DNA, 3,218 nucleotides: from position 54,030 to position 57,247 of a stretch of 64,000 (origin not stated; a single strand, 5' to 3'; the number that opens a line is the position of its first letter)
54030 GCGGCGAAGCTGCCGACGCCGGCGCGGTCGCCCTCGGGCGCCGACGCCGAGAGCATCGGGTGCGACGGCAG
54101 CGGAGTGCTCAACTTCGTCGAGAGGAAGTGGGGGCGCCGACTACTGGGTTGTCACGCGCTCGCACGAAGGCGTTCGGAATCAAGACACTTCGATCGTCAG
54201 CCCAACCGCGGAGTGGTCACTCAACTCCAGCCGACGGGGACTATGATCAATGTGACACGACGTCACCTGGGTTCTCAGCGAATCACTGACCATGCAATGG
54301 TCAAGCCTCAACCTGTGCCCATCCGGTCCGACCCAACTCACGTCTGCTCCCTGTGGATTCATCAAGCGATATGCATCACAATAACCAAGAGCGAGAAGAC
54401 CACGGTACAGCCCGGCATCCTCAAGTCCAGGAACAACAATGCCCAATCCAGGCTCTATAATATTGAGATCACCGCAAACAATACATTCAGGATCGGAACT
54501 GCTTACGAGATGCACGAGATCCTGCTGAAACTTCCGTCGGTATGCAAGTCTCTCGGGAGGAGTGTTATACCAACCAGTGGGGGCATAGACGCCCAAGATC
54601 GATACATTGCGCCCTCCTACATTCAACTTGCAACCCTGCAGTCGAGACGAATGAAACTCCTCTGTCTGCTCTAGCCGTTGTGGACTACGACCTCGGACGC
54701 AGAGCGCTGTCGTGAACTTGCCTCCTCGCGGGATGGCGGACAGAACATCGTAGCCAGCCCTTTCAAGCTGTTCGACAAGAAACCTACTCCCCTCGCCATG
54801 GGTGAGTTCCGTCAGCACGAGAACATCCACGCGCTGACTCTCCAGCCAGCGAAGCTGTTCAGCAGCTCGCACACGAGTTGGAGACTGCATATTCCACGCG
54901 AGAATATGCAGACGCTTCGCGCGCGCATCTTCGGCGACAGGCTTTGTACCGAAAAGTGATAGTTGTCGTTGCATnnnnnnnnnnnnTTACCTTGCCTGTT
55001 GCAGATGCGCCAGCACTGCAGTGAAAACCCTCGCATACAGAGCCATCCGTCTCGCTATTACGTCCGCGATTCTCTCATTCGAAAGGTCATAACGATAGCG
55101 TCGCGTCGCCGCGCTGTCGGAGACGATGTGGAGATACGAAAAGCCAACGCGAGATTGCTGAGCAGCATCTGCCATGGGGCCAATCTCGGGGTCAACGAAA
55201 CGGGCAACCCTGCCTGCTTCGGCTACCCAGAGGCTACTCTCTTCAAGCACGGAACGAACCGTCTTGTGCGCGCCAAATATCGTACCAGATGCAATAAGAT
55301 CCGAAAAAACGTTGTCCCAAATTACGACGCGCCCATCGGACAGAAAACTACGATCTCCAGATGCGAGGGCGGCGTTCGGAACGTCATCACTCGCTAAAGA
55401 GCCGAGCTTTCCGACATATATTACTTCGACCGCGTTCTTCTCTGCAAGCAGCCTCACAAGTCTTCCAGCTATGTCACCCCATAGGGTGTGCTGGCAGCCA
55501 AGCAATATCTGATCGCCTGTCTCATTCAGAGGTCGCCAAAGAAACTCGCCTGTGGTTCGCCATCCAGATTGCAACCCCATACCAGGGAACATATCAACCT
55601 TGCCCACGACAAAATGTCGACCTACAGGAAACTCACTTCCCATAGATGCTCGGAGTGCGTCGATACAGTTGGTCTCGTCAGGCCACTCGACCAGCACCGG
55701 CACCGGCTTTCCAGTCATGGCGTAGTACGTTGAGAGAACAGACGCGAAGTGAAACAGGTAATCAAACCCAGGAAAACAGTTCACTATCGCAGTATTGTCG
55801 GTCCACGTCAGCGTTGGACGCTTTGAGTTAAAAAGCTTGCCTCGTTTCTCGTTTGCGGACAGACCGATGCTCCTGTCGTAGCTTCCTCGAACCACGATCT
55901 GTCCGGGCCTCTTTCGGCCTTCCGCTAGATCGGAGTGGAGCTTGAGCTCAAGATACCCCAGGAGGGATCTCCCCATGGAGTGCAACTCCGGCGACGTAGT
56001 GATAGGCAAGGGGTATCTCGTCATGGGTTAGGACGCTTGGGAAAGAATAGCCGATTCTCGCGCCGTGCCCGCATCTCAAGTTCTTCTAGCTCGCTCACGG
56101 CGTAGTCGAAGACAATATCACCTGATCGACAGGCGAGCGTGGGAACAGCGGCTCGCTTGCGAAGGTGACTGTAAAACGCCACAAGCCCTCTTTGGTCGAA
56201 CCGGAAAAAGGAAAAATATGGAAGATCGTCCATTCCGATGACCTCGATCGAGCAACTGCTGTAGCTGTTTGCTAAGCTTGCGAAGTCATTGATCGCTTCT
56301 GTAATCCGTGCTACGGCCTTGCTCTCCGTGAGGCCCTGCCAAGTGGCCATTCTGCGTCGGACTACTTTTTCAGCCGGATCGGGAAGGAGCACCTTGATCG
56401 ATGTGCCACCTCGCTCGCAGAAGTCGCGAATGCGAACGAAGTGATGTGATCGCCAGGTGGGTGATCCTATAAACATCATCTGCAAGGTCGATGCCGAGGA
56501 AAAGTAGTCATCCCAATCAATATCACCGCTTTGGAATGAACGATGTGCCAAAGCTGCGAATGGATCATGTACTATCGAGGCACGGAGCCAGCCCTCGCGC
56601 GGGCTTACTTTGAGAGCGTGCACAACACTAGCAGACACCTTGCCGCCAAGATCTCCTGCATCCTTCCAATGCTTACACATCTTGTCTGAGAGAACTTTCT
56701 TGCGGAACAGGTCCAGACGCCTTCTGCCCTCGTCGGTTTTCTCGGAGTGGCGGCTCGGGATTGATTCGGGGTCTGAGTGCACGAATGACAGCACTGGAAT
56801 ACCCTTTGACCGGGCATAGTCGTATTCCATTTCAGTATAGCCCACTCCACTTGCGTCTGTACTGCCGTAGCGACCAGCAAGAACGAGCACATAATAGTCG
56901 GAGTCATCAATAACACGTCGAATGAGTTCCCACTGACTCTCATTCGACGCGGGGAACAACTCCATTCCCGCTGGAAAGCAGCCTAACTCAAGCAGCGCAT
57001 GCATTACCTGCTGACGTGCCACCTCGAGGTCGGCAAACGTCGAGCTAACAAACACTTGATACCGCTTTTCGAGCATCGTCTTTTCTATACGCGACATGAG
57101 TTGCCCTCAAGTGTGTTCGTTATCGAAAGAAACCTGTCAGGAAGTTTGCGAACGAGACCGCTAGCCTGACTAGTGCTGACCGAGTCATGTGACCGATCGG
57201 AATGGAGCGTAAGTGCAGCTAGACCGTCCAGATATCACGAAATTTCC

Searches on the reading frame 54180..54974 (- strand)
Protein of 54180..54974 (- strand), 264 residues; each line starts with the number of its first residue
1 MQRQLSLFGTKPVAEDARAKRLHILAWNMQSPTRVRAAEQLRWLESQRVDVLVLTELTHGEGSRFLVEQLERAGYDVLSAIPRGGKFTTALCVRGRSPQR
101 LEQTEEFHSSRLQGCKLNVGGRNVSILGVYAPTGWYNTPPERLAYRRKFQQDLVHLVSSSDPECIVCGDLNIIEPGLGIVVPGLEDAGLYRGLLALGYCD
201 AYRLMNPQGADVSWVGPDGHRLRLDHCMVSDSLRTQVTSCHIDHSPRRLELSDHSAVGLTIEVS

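Call 3: search_protein_families(library=pfam, proteins=[window:54180-54974:-], max_evalue=0.01)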
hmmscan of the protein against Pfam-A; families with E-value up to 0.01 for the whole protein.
window:54180-54974:- (264 aa): 1 family
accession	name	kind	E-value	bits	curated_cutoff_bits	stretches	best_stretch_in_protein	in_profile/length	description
PF03372.29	Exo_endo_phos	-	6.8e-14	52.6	24.5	1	26-254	2-225/225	Endonuclease/Exonuclease/phosphatase family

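Call 4: search_protein_families(library=padloc, proteins=[window:54180-54974:-], max_evalue=0.01)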
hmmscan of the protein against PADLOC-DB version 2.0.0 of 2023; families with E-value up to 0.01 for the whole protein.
window:54180-54974:- (264 aa): 0 families

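Call 6: search_protein_families(library=ncbifam, proteins=[window:54180-54974:-], max_evalue=0.01)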
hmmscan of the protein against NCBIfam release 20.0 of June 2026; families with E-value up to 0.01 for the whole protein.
window:54180-54974:- (264 aa): 3 families
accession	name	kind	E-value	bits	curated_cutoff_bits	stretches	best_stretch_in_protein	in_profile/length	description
TIGR00195.1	exoDNase_III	equivalog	1.3e-20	74.2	182.55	1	23-261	2-254/254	exodeoxyribonuclease III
TIGR00633.1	xth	equivalog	2e-18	66.9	99.05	1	23-261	2-254/255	exodeoxyribonuclease III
NF008733.0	PRK11756.1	equivalog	2.4e-12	46.7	280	2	26-176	5-159/269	exodeoxyribonuclease III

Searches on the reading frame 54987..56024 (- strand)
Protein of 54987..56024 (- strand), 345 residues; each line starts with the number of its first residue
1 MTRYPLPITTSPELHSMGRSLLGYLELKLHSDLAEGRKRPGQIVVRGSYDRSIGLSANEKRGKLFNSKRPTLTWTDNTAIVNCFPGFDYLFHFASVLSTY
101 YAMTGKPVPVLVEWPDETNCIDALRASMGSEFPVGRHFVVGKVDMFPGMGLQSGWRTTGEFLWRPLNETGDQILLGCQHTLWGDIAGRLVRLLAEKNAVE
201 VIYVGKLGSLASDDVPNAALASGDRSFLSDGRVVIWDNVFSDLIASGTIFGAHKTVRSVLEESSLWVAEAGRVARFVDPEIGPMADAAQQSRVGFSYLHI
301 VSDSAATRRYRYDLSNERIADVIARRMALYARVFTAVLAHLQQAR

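Call 3: search_protein_families(library=pfam, proteins=[window:54987-56024:-], max_evalue=0.01)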
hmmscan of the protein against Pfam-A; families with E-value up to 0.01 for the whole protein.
window:54987-56024:- (345 aa): 0 families

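Call 4: search_protein_families(library=padloc, proteins=[window:54987-56024:-], max_evalue=0.01)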
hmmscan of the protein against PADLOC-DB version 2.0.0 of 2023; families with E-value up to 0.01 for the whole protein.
window:54987-56024:- (345 aa): 0 families

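Call 6: search_protein_families(library=ncbifam, proteins=[window:54987-56024:-], max_evalue=0.01)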
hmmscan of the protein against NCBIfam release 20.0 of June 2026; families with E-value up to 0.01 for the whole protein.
window:54987-56024:- (345 aa): 0 families

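Call 118: search_dna_similar(query=window:54987-56024:-, collection=plasmids, mode=protein, max_evalue=0.001, max_rows=15)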
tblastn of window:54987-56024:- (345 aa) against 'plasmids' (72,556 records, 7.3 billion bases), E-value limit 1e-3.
Records with a match: 10; places in all: 10; records where one place covers at least 80% of the query: 6.
Best place of each record, by identity: <60% 10.
By first word of the organism name: Klebsiella 5; Streptomyces 4; Raoultella 1.
By predicted mobility (MOB-suite, as given by PLSDB): non-mobilizable 4; conjugative 4; mobilizable 2.
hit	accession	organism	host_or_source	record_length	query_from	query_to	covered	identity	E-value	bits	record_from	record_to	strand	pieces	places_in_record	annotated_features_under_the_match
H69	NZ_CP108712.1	Streptomyces sp. NBC_01001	-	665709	15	341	95%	40.2%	3e-56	204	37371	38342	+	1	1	hypothetical protein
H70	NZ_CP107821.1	Streptomyces sp. NBC_00536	-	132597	7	341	97%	39.1%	8e-57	206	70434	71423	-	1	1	hypothetical protein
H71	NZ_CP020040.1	Streptomyces sp. 3211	pure culture,soil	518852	15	341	95%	39.0%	1e-52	193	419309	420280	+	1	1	hypothetical protein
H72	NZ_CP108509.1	Streptomyces sp. NBC_01237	-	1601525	7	341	97%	38.1%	1e-52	194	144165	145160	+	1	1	none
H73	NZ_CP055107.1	Klebsiella pneumoniae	Shek Wu Hui WWTPs_106 WWTPs influent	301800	6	303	86%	26.3%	7e-11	71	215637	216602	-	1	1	hypothetical protein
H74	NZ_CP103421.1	Klebsiella variicola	banana,Cell culture,banana with sheath ...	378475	6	303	86%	24.8%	2e-10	69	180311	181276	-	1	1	hypothetical protein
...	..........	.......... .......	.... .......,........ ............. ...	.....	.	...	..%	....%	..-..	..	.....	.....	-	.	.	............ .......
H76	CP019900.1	Raoultella planticola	Homo sapiens,blood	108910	6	271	77%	25.3%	9e-10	67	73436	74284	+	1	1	hypothetical protein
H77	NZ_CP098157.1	Klebsiella pneumoniae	Canis lupus familiaris,Rectal swab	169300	6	271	77%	25.3%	9e-10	67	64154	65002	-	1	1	hypothetical protein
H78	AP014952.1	Klebsiella oxytoca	-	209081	6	271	77%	25.3%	9e-10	67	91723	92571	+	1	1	RHS repeat-associated core domain-containing protein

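Call 119: get_annotated_region(hit=H70, flank=4500)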
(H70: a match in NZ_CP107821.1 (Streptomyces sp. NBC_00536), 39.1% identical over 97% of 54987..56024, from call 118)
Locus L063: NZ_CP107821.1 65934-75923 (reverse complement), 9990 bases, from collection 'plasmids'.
description: Streptomyces sp. NBC_00536 plasmid unnamed2, complete sequence
organism: Streptomyces sp. NBC_00536 (NCBI taxid 2975769)
taxonomy: Bacteria; Actinomycetota; Actinomycetes; Kitasatosporales; Streptomycetaceae; Streptomyces; Streptomyces sp. NBC 00536
host: -; source: -; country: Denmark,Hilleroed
typing (MOB-suite, as given by PLSDB): non-mobilizable
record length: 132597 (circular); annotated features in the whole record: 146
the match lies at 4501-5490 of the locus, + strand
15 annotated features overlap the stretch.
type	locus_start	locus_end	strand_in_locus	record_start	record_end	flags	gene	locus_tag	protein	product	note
CDS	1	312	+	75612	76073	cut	-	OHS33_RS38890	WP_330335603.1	DUF6415 family natural product biosynthesis protein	-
CDS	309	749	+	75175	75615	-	-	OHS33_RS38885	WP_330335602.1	DUF6302 family protein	-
CDS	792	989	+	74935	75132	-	-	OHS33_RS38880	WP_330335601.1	DUF5999 family protein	-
CDS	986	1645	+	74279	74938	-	-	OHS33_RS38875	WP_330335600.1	hypothetical protein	-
CDS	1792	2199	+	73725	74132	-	-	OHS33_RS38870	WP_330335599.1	6-carboxytetrahydropterin synthase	GO:0008616 - queuosine biosynthetic process [Evidence IEA]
CDS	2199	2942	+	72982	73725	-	-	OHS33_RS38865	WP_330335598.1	7-carboxy-7-deazaguanine synthase QueE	-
CDS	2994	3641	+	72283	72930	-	folE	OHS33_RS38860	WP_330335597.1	GTP cyclohydrolase I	GO:0042559 - pteridine-containing compound biosynthetic process [Evidence IEA]; GO:0046654 - tetrahydrofolate ...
CDS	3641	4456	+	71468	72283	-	-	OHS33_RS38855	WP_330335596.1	hypothetical protein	-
CDS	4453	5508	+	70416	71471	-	-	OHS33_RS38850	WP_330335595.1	hypothetical protein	-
CDS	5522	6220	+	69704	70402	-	-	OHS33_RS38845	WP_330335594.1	thymidylate kinase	-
CDS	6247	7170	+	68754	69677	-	-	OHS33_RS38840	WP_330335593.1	DUF2797 domain-containing protein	-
CDS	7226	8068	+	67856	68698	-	-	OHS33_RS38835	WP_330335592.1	class I SAM-dependent methyltransferase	-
CDS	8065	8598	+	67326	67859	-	-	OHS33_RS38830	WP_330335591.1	NUDIX domain-containing protein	-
CDS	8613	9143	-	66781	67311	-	-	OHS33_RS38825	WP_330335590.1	NUDIX hydrolase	-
CDS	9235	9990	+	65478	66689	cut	-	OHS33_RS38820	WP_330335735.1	hypothetical protein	-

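Call 120: get_annotated_region(hit=H69, flank=4500)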
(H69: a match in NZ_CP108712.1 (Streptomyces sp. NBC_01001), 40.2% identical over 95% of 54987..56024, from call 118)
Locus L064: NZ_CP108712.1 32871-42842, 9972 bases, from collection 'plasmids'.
description: Streptomyces sp. NBC_01001 plasmid unnamed1, complete sequence
organism: Streptomyces sp. NBC_01001 (NCBI taxid 2903713)
taxonomy: Bacteria; Actinomycetota; Actinomycetes; Kitasatosporales; Streptomycetaceae; Streptomyces; Streptomyces sp. NBC 01001
host: -; source: -; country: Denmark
typing (MOB-suite, as given by PLSDB): mobilizable; relaxase MOBP
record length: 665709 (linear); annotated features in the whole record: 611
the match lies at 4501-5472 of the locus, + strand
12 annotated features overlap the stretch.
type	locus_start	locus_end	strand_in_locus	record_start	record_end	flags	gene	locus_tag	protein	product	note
CDS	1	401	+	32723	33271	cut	-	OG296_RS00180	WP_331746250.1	hypothetical protein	-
CDS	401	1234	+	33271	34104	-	-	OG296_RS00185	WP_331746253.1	GntR family transcriptional regulator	GO:0006355 - regulation of DNA-templated transcription [Evidence IEA]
CDS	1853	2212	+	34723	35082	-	-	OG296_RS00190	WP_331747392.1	6-carboxytetrahydropterin synthase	GO:0008616 - queuosine biosynthetic process [Evidence IEA]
CDS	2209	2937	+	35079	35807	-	-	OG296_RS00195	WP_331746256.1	7-carboxy-7-deazaguanine synthase QueE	-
CDS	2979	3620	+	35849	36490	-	folE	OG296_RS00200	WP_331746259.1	GTP cyclohydrolase I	GO:0042559 - pteridine-containing compound biosynthetic process [Evidence IEA]; GO:0046654 - tetrahydrofolate ...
CDS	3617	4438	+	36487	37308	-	-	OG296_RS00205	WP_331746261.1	hypothetical protein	-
CDS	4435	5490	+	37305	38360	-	-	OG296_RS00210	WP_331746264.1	hypothetical protein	-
CDS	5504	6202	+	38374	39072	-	-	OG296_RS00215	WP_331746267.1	thymidylate kinase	-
CDS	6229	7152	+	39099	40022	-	-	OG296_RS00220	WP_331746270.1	DUF2797 domain-containing protein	-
CDS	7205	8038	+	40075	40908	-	-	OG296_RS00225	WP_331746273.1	class I SAM-dependent methyltransferase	-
CDS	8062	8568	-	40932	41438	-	-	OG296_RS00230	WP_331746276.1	NUDIX domain-containing protein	-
CDS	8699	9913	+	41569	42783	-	-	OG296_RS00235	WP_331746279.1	hypothetical protein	-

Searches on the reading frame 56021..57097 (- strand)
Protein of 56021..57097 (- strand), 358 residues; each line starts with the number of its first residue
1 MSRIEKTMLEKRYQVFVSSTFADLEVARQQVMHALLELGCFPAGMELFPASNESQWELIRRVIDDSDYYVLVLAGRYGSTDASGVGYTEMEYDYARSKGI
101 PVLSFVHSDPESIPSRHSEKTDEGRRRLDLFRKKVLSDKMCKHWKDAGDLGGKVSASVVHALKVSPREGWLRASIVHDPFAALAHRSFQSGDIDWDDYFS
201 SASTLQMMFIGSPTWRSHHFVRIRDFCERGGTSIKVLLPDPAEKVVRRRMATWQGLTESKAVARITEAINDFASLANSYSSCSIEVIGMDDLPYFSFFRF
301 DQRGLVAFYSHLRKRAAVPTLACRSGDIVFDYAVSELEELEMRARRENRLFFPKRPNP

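Call 3: search_protein_families(library=pfam, proteins=[window:56021-57097:-], max_evalue=0.01)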
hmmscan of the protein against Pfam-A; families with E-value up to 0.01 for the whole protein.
window:56021-57097:- (358 aa): 1 family
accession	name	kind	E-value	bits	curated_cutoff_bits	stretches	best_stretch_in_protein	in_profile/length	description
PF13271.11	DUF4062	-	3.3e-27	94.9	24.7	1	14-95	1-82/82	Domain of unknown function (DUF4062)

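Call 4: search_protein_families(library=padloc, proteins=[window:56021-57097:-], max_evalue=0.01)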
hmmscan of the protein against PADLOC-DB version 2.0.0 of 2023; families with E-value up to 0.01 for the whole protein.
window:56021-57097:- (358 aa): 0 families

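Call 6: search_protein_families(library=ncbifam, proteins=[window:56021-57097:-], max_evalue=0.01)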
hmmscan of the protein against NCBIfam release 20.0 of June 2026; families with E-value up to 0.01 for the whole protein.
window:56021-57097:- (358 aa): 0 families

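Call 111: search_dna_similar(query=window:56021-57097:-, collection=plasmids, mode=protein, max_evalue=0.00001, max_rows=30)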
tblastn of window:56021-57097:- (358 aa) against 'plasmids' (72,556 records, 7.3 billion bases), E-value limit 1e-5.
Records with a match: 223; places in all: 231; records where one place covers at least 80% of the query: 0.
Best place of each record, by identity: <60% 223.
By first word of the organism name: Staphylococcus 201; Acinetobacter 6; Bacillus 3; Sinorhizobium 2; Vibrio 1; Paenarthrobacter 1; Tenacibaculum 1; Priestia 1; Neorhizobium 1; Salmonella 1; and 5 more.
By predicted mobility (MOB-suite, as given by PLSDB): mobilizable 204; non-mobilizable 14; conjugative 5.
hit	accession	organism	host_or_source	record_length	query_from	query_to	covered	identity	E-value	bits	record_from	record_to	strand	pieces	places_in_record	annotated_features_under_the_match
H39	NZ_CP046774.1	Vibrio alginolyticus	wound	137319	9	179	48%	49.7%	6e-53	195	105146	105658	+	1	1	DUF4062 domain-containing protein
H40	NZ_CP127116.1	Paenarthrobacter sp. R1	cell culture,sediment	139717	1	179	50%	47.2%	2e-44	170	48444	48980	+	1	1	DUF4062 domain-containing protein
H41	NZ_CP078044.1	Acinetobacter junii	whole organism,washroom sink in ...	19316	9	176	47%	49.4%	2e-52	193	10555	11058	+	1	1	DUF4062 domain-containing protein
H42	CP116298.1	Tenacibaculum finnmarkense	Atlantic salmon (Salmo salar ...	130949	11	173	46%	47.2%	1e-43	168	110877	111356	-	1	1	DUF4062 domain-containing protein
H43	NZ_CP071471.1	Priestia megaterium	whole organism,Hypersaline environment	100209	8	179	48%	43.0%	3e-39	155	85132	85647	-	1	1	DUF4062 domain-containing protein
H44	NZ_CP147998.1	Neorhizobium sp. EC2-8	-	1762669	1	178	50%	41.1%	5e-28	122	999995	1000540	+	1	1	record has no annotation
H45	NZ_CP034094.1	Acinetobacter baumannii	Homo sapiens,sputum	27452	9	186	50%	40.8%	7e-32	134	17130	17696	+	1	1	DUF4062 domain-containing protein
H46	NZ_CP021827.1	Sinorhizobium meliloti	Medicago truncatula,Single Cell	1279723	5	176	48%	41.9%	1e-39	156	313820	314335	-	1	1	record has no annotation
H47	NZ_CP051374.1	Salmonella enterica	bovine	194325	5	176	48%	40.1%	4e-38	152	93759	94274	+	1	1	DUF4062 domain-containing protein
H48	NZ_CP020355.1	Staphylococcus aureus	blood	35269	12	221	59%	32.6%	2e-27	120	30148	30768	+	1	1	DUF4062 domain-containing protein | hypothetical protein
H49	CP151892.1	Staphylococcus aureus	Homo sapiens,blood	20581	12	219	58%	32.5%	4e-27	119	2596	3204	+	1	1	DUF4062 domain-containing protein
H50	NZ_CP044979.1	Bacillus thuringiensis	whole organism,soil sample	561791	9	173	46%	40.9%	1e-24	112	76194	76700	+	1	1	DUF4062 domain-containing protein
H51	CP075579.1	Staphylococcus aureus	Homo sapiens,nares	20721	12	219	58%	32.1%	3e-26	117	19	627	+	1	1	DUF4062 domain-containing protein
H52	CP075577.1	Staphylococcus aureus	Homo sapiens,nares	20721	12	219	58%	32.1%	3e-26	117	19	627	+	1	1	DUF4062 domain-containing protein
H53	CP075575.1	Staphylococcus aureus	Homo sapiens,nares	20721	12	219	58%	32.1%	3e-26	117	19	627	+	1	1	DUF4062 domain-containing protein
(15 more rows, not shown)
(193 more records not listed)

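Call 114: get_annotated_region(hit=H39, flank=4000)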
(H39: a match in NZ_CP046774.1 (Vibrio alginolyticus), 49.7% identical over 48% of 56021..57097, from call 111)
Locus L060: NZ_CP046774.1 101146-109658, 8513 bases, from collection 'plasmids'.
description: Vibrio alginolyticus strain 2014V-1011 plasmid unnamed1, complete sequence
organism: Vibrio alginolyticus (NCBI taxid 663)
taxonomy: Bacteria; Pseudomonadota; Gammaproteobacteria; Vibrionales; Vibrionaceae; Vibrio; Vibrio alginolyticus
host: -; source: wound; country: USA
typing (MOB-suite, as given by PLSDB): non-mobilizable; replicon rep_cluster_803
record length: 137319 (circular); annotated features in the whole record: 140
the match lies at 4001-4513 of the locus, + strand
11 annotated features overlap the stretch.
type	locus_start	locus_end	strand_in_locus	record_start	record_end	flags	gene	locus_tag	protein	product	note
CDS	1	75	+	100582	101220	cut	-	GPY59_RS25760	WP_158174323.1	class I SAM-dependent methyltransferase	-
CDS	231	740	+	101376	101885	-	-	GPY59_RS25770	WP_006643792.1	hypothetical protein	-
CDS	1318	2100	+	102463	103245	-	-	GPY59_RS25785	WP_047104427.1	hypothetical protein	-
CDS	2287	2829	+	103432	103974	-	-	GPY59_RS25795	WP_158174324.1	hypothetical protein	-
CDS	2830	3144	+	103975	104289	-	-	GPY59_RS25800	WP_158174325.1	hypothetical protein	-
CDS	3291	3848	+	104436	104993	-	-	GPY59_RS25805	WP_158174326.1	nucleotidyltransferase domain-containing protein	-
CDS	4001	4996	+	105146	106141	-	-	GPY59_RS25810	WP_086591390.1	DUF4062 domain-containing protein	-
CDS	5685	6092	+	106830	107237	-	-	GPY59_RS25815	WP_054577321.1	hypothetical protein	-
CDS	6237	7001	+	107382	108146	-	-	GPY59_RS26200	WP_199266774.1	hypothetical protein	-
CDS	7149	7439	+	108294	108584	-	-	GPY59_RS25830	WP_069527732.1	hypothetical protein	-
CDS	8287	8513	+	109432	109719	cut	-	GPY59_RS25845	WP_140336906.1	hypothetical protein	-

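Call 115: get_annotated_region(hit=H41, flank=4000)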
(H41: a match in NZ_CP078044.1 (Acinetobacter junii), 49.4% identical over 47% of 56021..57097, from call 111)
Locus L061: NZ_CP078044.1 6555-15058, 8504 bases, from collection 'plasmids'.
description: Acinetobacter junii strain AJ_068 plasmid pAJ_068-3, complete sequence
organism: Acinetobacter junii (NCBI taxid 40215)
taxonomy: Bacteria; Pseudomonadota; Gammaproteobacteria; Moraxellales; Moraxellaceae; Acinetobacter; Acinetobacter junii
host: -; source: whole organism,washroom sink in hospital intensive care unit; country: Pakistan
typing (MOB-suite, as given by PLSDB): mobilizable; replicon rep_cluster_1740; relaxase MOBQ
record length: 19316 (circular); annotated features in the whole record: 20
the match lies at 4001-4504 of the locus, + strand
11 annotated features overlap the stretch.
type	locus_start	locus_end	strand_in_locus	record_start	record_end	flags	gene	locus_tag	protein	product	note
CDS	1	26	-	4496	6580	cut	-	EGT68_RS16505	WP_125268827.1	catalase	-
CDS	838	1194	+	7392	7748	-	-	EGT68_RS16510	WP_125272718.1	type II toxin-antitoxin system RelE/ParE family toxin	-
CDS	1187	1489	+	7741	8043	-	-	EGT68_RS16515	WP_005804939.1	helix-turn-helix domain-containing protein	-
CDS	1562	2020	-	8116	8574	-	-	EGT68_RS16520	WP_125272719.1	hypothetical protein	-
CDS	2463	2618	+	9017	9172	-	-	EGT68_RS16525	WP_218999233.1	hypothetical protein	-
CDS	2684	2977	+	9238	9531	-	-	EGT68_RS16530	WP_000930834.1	helix-turn-helix transcriptional regulator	-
CDS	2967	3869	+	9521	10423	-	-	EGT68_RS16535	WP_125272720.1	reverse transcriptase family protein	-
CDS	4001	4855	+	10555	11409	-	-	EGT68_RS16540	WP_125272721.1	DUF4062 domain-containing protein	-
CDS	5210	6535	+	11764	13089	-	-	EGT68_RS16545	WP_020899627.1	ISNCY family transposase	-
CDS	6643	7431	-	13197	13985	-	-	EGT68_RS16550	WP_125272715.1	MspI family type II restriction endonuclease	GO:0009307 - DNA restriction-modification system [Evidence IEA]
CDS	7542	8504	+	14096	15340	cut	dcm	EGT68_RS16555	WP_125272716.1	DNA (cytosine-5-)-methyltransferase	GO:0006304 - DNA modification [Evidence IEA]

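Call 116: get_annotated_region(hit=H40, flank=4000)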
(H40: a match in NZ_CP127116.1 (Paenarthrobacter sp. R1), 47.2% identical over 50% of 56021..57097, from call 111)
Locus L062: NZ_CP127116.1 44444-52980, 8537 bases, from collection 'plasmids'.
description: Paenarthrobacter sp. R1 plasmid unnamed1, complete sequence
organism: Paenarthrobacter sp. R1 (NCBI taxid 3049085)
taxonomy: Bacteria; Actinomycetota; Actinomycetes; Micrococcales; Micrococcaceae; Paenarthrobacter; Paenarthrobacter sp. R1
host: -; source: cell culture,sediment; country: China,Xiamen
typing (MOB-suite, as given by PLSDB): non-mobilizable
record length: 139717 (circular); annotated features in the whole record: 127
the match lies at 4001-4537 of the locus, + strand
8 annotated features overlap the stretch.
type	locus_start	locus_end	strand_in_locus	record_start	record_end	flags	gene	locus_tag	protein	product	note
CDS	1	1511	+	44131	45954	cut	-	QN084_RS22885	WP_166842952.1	TraM recognition domain-containing protein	-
CDS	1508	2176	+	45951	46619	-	-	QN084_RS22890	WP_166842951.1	hypothetical protein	-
CDS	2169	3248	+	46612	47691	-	-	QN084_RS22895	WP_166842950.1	peptidoglycan DD-metalloendopeptidase family protein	-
CDS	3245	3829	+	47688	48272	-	-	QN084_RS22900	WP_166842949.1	hypothetical protein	-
CDS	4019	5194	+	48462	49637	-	-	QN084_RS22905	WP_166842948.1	DUF4062 domain-containing protein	-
CDS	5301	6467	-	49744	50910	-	-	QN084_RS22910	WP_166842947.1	hypothetical protein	-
CDS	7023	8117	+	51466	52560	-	-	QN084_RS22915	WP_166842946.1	tyrosine-type recombinase/integrase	GO:0015074 - DNA integration [Evidence IEA]; GO:0006310 - DNA recombination [Evidence IEA]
CDS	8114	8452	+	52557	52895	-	-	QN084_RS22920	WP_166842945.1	helix-turn-helix transcriptional regulator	-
